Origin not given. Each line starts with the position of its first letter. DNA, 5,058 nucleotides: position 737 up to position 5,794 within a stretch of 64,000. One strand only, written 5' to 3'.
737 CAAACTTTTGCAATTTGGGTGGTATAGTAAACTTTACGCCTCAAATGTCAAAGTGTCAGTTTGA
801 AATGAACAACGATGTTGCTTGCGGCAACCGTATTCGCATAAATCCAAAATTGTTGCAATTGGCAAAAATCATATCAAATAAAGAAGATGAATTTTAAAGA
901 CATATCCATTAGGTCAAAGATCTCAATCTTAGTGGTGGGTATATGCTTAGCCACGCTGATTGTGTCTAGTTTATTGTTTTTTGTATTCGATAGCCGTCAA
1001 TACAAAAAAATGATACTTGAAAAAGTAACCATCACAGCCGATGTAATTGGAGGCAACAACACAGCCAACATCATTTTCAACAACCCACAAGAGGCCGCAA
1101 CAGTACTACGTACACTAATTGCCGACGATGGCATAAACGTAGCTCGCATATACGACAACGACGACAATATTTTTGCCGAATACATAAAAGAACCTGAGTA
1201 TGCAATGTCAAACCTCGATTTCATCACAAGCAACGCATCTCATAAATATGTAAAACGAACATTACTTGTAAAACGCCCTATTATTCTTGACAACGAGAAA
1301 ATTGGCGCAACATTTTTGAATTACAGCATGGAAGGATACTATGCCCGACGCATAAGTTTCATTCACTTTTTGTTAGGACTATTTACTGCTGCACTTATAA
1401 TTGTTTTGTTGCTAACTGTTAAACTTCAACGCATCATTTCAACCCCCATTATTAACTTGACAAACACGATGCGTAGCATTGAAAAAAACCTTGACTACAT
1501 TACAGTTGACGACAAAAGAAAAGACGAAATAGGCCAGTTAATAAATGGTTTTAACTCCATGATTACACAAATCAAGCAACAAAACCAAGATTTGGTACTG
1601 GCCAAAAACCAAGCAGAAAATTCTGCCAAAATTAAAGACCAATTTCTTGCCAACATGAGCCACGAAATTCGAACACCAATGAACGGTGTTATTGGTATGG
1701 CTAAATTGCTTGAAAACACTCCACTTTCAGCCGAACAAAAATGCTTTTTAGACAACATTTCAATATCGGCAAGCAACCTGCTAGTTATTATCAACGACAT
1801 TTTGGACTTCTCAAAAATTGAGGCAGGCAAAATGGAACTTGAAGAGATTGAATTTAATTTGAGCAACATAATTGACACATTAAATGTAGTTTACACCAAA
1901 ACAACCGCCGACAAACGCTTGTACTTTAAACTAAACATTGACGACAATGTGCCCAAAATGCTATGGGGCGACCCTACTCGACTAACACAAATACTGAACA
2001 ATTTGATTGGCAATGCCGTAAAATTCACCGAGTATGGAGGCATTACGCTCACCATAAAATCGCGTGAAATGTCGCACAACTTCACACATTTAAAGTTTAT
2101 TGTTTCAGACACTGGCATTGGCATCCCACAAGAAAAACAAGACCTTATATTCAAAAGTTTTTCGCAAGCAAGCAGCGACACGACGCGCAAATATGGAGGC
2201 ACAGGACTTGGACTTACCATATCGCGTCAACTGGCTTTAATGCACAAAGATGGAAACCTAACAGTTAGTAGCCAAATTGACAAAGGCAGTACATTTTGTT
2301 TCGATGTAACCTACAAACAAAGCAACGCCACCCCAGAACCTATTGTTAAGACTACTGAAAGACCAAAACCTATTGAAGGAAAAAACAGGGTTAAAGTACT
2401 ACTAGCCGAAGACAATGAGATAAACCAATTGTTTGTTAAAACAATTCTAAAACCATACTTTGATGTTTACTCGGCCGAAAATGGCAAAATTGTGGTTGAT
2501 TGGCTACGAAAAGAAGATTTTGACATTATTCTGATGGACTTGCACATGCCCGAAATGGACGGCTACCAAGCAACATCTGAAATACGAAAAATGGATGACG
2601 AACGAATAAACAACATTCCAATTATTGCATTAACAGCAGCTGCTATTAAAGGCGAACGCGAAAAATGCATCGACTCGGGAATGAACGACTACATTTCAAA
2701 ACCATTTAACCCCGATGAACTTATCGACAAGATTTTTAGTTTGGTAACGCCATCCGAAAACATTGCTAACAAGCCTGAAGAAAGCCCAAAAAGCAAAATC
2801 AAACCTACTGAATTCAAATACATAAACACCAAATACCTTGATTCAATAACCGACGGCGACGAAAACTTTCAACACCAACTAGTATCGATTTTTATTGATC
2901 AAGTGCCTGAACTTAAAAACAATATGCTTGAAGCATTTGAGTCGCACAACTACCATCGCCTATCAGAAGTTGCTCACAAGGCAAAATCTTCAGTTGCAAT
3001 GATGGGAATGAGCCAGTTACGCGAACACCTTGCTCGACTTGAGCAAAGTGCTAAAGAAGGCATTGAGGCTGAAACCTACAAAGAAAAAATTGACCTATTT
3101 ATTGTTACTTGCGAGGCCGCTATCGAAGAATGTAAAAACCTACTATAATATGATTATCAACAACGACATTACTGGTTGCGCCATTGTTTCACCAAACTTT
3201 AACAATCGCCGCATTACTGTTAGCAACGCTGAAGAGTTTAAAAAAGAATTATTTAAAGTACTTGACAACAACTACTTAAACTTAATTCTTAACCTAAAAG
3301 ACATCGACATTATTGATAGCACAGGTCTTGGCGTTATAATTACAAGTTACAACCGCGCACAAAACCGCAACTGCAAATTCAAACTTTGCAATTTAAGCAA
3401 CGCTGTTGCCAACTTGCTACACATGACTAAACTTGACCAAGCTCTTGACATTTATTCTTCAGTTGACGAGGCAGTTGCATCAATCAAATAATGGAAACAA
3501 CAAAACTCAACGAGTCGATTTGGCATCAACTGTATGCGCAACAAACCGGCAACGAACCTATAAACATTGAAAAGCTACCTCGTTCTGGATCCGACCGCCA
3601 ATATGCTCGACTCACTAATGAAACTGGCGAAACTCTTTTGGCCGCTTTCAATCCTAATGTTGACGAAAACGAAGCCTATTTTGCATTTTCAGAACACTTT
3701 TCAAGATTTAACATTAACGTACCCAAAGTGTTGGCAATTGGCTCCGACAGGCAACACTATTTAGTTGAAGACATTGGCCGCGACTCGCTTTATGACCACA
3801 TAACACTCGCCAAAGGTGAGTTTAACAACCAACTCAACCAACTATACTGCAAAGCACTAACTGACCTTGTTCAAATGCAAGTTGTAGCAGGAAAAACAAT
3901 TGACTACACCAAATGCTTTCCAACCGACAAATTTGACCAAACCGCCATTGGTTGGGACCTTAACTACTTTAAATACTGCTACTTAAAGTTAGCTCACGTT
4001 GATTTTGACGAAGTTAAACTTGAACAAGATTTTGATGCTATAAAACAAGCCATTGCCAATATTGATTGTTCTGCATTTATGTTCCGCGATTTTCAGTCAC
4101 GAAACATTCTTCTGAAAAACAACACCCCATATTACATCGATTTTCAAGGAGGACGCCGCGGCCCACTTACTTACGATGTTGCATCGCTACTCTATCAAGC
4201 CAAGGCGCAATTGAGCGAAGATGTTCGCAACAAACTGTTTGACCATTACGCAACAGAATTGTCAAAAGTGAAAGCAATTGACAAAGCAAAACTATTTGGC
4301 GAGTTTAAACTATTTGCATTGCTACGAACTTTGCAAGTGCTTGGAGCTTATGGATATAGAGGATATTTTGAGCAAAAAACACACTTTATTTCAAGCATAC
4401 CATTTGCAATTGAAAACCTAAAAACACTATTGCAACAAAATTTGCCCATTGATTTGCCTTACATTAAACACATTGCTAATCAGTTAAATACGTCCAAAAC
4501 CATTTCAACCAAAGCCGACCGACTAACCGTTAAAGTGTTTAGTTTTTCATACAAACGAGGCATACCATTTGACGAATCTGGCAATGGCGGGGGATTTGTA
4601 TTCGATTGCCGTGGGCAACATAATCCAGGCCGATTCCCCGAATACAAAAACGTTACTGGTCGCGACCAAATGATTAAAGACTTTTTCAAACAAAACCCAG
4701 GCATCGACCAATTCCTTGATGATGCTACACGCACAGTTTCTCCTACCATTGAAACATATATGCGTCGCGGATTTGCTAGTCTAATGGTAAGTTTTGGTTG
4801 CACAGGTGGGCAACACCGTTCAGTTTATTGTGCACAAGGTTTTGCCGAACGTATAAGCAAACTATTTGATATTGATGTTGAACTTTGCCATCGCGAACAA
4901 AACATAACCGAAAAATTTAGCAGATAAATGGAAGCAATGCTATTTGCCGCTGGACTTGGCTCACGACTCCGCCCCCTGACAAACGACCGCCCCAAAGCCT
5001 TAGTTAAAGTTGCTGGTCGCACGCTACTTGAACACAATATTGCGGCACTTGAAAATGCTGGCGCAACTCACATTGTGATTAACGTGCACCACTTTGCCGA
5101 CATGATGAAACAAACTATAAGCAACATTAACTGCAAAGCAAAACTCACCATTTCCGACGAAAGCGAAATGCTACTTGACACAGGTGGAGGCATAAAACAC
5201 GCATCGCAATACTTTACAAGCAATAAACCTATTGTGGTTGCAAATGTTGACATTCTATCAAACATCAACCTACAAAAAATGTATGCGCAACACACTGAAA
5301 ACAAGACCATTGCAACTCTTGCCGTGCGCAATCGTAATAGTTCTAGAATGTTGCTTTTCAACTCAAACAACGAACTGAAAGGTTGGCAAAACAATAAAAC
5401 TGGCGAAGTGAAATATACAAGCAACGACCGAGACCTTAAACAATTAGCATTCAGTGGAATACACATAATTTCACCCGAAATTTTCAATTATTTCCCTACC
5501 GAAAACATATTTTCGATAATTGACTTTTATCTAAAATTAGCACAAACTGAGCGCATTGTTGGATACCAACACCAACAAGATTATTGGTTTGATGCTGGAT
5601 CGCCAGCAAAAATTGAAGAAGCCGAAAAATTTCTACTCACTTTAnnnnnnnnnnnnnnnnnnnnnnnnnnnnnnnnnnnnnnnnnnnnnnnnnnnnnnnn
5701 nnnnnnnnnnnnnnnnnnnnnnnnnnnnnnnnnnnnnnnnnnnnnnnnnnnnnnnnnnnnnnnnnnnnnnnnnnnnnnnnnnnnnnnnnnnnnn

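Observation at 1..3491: YfiB/YfiR-like envelope module wired to a hybrid histidine kinase instead of a diguanylate cyclase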

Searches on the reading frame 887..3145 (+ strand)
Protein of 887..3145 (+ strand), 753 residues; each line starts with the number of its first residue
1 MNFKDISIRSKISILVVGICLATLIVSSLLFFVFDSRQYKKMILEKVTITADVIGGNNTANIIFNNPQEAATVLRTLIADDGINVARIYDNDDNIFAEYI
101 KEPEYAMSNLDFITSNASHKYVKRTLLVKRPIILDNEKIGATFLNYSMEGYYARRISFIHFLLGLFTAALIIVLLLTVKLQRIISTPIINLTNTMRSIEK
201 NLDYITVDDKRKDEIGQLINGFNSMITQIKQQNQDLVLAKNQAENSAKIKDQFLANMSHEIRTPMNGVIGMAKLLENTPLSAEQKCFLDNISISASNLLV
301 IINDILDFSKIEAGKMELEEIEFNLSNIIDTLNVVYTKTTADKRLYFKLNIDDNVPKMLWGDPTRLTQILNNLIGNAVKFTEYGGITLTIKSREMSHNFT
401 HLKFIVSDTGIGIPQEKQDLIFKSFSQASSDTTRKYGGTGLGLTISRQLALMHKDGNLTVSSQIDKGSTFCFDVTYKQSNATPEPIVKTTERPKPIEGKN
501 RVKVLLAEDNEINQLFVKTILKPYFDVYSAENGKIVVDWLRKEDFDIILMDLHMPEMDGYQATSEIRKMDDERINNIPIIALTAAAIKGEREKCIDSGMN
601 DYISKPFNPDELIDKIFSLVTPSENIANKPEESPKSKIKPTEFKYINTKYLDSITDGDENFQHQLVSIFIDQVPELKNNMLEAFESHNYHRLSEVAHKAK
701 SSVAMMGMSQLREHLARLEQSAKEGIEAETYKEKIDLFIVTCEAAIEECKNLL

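Call 6: search_protein_families(library=pfam, proteins=[window:887-3145:+], max_evalue=0.01)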
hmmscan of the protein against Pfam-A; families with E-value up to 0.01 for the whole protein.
window:887-3145:+ (753 aa): 6 families
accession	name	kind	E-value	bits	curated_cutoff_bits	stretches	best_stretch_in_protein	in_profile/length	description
PF00072.30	Response_reg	-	4.8e-27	94.8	30.2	1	504-616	1-110/111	Response regulator receiver domain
PF02518.31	HATPase_c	-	1.4e-26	93.5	26.4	1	361-474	1-107/111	Histidine kinase-, DNA gyrase B-, and HSP90-like ATPase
PF00512.31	HisKA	-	5.1e-21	74.9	26.9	1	250-314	2-66/66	His Kinase A (phospho-acceptor) domain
PF17152.10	CHASE8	-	2.3e-10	41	27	1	43-143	5-100/102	Periplasmic sensor domain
PF00672.30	HAMP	-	4.2e-09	37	25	1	182-230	4-52/53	HAMP domain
PF01627.28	Hpt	-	8.2e-09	36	24.6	1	664-724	1-61/84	Hpt domain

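Call 7: search_protein_families(library=ncbifam, proteins=[window:887-3145:+], max_evalue=0.01)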
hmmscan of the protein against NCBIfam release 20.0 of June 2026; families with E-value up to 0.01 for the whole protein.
window:887-3145:+ (753 aa): 150 families (the best 25 are shown)
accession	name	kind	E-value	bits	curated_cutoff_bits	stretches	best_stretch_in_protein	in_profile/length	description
NF008318.0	PRK11107.1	equivalog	4.5e-133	445.3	890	2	227-482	270-524/920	two-component sensor histidine kinase BarA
TIGR02956.1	TMAO_torS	equivalog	1.7e-106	357.4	676.5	1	234-727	448-945/967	TMAO reductase system sensor histidine kinase/response regulator TorS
NF011874.0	PRK15347.1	equivalog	4.1e-97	326.3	852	2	168-489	305-626/921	two component system sensor kinase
NF041947.1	LuxQ_Vibrio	equivalog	3.2e-96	323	1200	1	199-615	426-834/843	quorum-sensing autoinducer 2 sensor kinase/phosphatase LuxQ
NF045901.1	HisKinLetSLeg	equivalog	4.2e-90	303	1650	2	229-476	272-518/906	two-component system sensor histidine kinase LetS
NF008302.0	PRK11091.1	equivalog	7.8e-90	302.1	838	1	221-740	261-760/779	aerobic respiration two-component sensor histidine kinase ArcB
NF038297.2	hybrid_HK_HrmK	equivalog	2.5e-86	290.7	725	1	226-612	211-600/607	hybrid histidine kinase/response regulator HrmK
NF008099.0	PRK10841.1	equivalog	5.9e-78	262.6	920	2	179-479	401-693/949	two-component system sensor histidine kinase RcsC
NF008543.0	PRK11466.1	equivalog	3.8e-67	226.9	982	1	234-745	424-905/914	TMAO reductase system sensor histidine kinase/response regulator TorS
NF047465.1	hybrid_HK_LvrA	exception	1.1e-57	195.7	1200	1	217-620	173-584/819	hybrid histidine kinase/response regulator LvrA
NF007420.1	PRK09959.1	equivalog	4.7e-54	183.4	1995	1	182-613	646-1067/1197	acid-sensing system histidine kinase EvgS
NF046044.1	PnpS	equivalog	5.1e-49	167.3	400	1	247-473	167-388/390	two-component system histidine kinase PnpS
NF033092.0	HK_WalK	equivalog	7.5e-47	160.2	725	2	248-475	370-593/594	cell wall metabolism sensor histidine kinase WalK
NF041832.1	near_NosP_CTERM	subfamily_domain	1.3e-46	159.4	400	1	248-612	5-362/370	NahK/ErcS family hybrid sensor histidine kinase/response regulator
NF041880.1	EPS_EpsF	equivalog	2.9e-44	151.4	900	2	212-473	241-488/492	response regulator EpsF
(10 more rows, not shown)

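Call 25: search_protein_families(library=pfam, alignment_id=A3, max_evalue=0.001)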
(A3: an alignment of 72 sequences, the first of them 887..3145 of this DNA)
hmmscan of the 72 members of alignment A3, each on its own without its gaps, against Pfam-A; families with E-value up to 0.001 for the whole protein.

A. member 1, window:887-3145:+ (753 aa): 6 families
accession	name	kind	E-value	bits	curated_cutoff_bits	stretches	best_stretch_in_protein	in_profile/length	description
PF00072.30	Response_reg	-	4.8e-27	94.8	30.2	1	504-616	1-110/111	Response regulator receiver domain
PF02518.31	HATPase_c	-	1.4e-26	93.5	26.4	1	361-474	1-107/111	Histidine kinase-, DNA gyrase B-, and HSP90-like ATPase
PF00512.31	HisKA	-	5.1e-21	74.9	26.9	1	250-314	2-66/66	His Kinase A (phospho-acceptor) domain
PF17152.10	CHASE8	-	2.3e-10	41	27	1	43-143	5-100/102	Periplasmic sensor domain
PF00672.30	HAMP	-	4.2e-09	37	25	1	182-230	4-52/53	HAMP domain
PF01627.28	Hpt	-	8.2e-09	36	24.6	1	664-724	1-61/84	Hpt domain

B. families by the number of members that match (of 72 scanned): 32 families (the first 25 are shown)
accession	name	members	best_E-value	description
PF17152.10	CHASE8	59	2.3e-22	Periplasmic sensor domain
PF00672.30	HAMP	59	1e-12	HAMP domain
PF02518.31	HATPase_c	57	3.6e-33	Histidine kinase-, DNA gyrase B-, and HSP90-like ATPase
PF00512.31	HisKA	56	1.7e-25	His Kinase A (phospho-acceptor) domain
PF00072.30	Response_reg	44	5.9e-54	Response regulator receiver domain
PF01627.28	Hpt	19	1.5e-15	Hpt domain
PF13426.13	PAS_9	9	3.6e-62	PAS domain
PF08448.16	PAS_4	9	5.9e-48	PAS fold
PF00989.32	PAS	8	3.7e-58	PAS fold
PF13188.13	PAS_8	6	1.1e-31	PAS domain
PF08447.18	PAS_3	5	4.3e-33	PAS fold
PF00593.30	TonB_dep_Rec_b-barrel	4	1e-44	TonB dependent receptor-like, beta-barrel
PF07715.20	Plug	4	1.9e-23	TonB-dependent Receptor Plug Domain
PF13581.12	HATPase_c_2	4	2.2e-06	Histidine kinase-like ATPase domain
PF13689.11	DUF4154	3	5.2e-49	YfiR/HmsC-like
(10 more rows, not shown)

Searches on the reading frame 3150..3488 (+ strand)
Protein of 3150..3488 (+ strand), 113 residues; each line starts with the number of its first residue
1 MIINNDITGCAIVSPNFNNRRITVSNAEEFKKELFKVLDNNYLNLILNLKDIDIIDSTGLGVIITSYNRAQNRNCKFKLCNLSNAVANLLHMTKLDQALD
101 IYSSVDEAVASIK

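Call 6: search_protein_families(library=pfam, proteins=[window:3150-3488:+], max_evalue=0.01)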
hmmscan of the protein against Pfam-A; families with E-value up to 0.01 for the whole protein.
window:3150-3488:+ (113 aa): 2 families
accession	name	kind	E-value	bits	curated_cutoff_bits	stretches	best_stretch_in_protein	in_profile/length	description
PF01740.26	STAS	-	4.1e-18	65.5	22.6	1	22-108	19-106/106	STAS domain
PF13466.11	STAS_2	-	8e-08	32.8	29.2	1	21-96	6-80/80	STAS domain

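Call 7: search_protein_families(library=ncbifam, proteins=[window:3150-3488:+], max_evalue=0.01)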
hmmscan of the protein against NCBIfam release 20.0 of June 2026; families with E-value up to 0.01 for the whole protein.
window:3150-3488:+ (113 aa): 4 families
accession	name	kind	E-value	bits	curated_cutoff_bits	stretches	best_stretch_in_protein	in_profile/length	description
TIGR00377.1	ant_ant_sig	superfamily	1.9e-19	69.5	53.45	1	23-107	23-108/108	anti-sigma factor antagonist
TIGR02886.1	spore_II_AA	equivalog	1.1e-12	47.8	114.75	1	25-109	21-106/106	anti-sigma F factor antagonist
NF033618.0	mlaB_1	equivalog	0.0026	18.2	90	1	46-98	39-91/94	lipid asymmetry maintenance protein MlaB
NF008660.1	PRK11660.1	equivalog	0.0034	15.8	614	1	26-111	478-564/572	C4-dicarboxylic acid transporter DauA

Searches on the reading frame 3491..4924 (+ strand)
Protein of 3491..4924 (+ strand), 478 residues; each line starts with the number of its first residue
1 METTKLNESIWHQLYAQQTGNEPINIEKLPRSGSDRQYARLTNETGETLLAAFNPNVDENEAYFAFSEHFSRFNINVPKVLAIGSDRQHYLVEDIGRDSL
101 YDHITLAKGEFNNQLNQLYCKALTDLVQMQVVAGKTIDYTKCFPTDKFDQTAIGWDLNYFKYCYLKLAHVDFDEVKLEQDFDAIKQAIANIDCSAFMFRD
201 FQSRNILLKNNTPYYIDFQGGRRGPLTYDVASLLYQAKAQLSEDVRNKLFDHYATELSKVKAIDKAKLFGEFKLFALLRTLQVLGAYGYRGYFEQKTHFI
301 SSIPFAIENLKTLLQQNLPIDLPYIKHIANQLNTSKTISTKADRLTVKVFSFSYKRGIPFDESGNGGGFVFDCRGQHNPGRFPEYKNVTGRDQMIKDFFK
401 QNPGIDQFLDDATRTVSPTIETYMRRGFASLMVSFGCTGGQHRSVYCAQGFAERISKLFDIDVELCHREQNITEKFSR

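Call 6: search_protein_families(library=pfam, proteins=[window:3491-4924:+], max_evalue=0.01)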
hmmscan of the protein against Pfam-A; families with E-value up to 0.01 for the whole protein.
window:3491-4924:+ (478 aa): 3 families
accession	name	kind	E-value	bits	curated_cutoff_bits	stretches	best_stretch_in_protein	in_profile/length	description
PF22740.1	PapZ_C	-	1.2e-30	106.7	27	1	346-470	2-120/121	RapZ C-terminal domain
PF01636.29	APH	-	1.6e-11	44.8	23.2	1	29-260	5-236/239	Phosphotransferase enzyme family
PF02958.26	EcKL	-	0.0032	17.3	22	1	192-259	213-287/294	Ecdysteroid kinase-like family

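Call 7: search_protein_families(library=ncbifam, proteins=[window:3491-4924:+], max_evalue=0.01)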
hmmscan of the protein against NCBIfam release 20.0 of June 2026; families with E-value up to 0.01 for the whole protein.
window:3491-4924:+ (478 aa): 4 families
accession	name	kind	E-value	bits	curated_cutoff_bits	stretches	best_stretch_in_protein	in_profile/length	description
NF003828.1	PRK05416.1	equivalog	6.3e-28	98.1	244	1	335-469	149-277/278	RNase adapter RapZ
NF045759.1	NamurgluKinAmgK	equivalog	1.7e-18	66.8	550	1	22-312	18-304/324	N-acetylmuramate/N-acetylglucosamine kinase AmgK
NF045698.1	MurGlcNAcKinAmgK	equivalog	1.7e-15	57.2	500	1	61-316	82-340/360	N-acetylmuramate/N-acetylglucosamine kinase AmgK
TIGR02172.1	Fb_sc_TIGR02172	paralog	3.7e-05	23.7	228.2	1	174-251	132-209/226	TIGR02172 family protein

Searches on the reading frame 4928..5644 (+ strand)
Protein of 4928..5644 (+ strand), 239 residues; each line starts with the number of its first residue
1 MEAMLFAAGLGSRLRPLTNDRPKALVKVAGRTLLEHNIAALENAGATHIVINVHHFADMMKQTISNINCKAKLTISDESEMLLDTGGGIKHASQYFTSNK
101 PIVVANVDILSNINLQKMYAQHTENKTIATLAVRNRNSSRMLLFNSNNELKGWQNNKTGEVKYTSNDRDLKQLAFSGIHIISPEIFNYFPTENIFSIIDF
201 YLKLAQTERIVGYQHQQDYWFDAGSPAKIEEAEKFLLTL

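Call 6: search_protein_families(library=pfam, proteins=[window:4928-5644:+], max_evalue=0.01)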
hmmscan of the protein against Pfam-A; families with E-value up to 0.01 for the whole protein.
window:4928-5644:+ (239 aa): 3 families
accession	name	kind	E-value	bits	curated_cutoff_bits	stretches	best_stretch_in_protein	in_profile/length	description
PF00483.29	NTP_transferase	-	2e-19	70.6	21.2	1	3-135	2-139/245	Nucleotidyl transferase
PF12804.13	NTP_transf_3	-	1.5e-10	41.9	27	1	4-144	2-133/160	MobA-like NTP transferase domain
PF01128.25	IspD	-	1.2e-05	25.6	27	1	3-59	3-56/221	2-C-methyl-D-erythritol 4-phosphate cytidylyltransferase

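Call 7: search_protein_families(library=ncbifam, proteins=[window:4928-5644:+], max_evalue=0.01)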
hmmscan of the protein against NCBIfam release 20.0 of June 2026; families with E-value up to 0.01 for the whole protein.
window:4928-5644:+ (239 aa): 34 families (the best 25 are shown)
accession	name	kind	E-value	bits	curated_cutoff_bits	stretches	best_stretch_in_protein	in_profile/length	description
NF045697.1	MurNAcPUrMurU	equivalog_domain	2e-41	141.9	370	1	4-234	1-226/229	N-acetylmuramate alpha-1-phosphate uridylyltransferase MurU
NF045761.1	NAMPUrTaseMurU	equivalog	1e-39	136.7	250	1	1-234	1-225/226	N-acetylmuramate alpha-1-phosphate uridylyltransferase MurU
NF052502.1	man1P_GTase_Rv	exception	1.5e-24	86.5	440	1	1-229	1-223/352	mannose-1-phosphate guanylyltransferase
TIGR03992.1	Arch_glmU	subfamily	2.2e-24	86.1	292.1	1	1-237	1-228/393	bifunctional sugar-1-phosphate nucleotidylyltransferase/acetyltransferase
NF049965.1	GlMnHpPGnyltfHddC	equivalog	1.5e-18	67.2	300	1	1-228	1-213/221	D-glycero-D-manno-heptose 1-phosphate guanosyltransferase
NF041173.1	Sug_nt_acttase_Thmprot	equivalog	1.8e-17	63.4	600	1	1-237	1-228/405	bifunctional sugar-1-phosphate nucleotidylyltransferase/acetyltransferase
NF041313.1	UDPGP_AglF_Halo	equivalog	4.4e-17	62.3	400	1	1-188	1-181/234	UTP--glucose-1-phosphate uridylyltransferase AglF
TIGR01208.1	rmlA_long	equivalog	9.2e-17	60.9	320.25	1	3-237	2-235/353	glucose-1-phosphate thymidylyltransferase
TIGR01173.1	glmU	equivalog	1.8e-12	46.9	366.85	1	2-135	2-131/452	bifunctional UDP-N-acetylglucosamine diphosphorylase/glucosamine-1-phosphate N-acetyltransferase GlmU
NF010932.0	PRK14352.1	equivalog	3.6e-12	45.7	611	1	3-131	9-135/488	bifunctional UDP-N-acetylglucosamine diphosphorylase/glucosamine-1-phosphate N-acetyltransferase GlmU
NF010933.0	PRK14353.1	equivalog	1.4e-11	43.7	505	1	3-140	8-142/453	bifunctional UDP-N-acetylglucosamine diphosphorylase/glucosamine-1-phosphate N-acetyltransferase GlmU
TIGR02623.1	G1P_cyt_trans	equivalog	4.2e-11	42.8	300.25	2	1-70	1-70/255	glucose-1-phosphate cytidylyltransferase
NF010935.0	PRK14355.1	equivalog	5.6e-10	38.4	718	1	2-131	5-130/459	bifunctional UDP-N-acetylglucosamine diphosphorylase/glucosamine-1-phosphate N-acetyltransferase GlmU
NF041135.1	IPPtranDIPPsyn_Thcocales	equivalog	1.1e-09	37.8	580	1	1-80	1-77/419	bifunctional L-myo-inositol-1-phosphate cytidylyltransferase/CDP-L-myo-inositol myo-inositolphosphotransferase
NF006986.0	PRK09451.1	equivalog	1.1e-09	37.7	725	1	2-137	7-135/456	bifunctional UDP-N-acetylglucosamine diphosphorylase/glucosamine-1-phosphate N-acetyltransferase GlmU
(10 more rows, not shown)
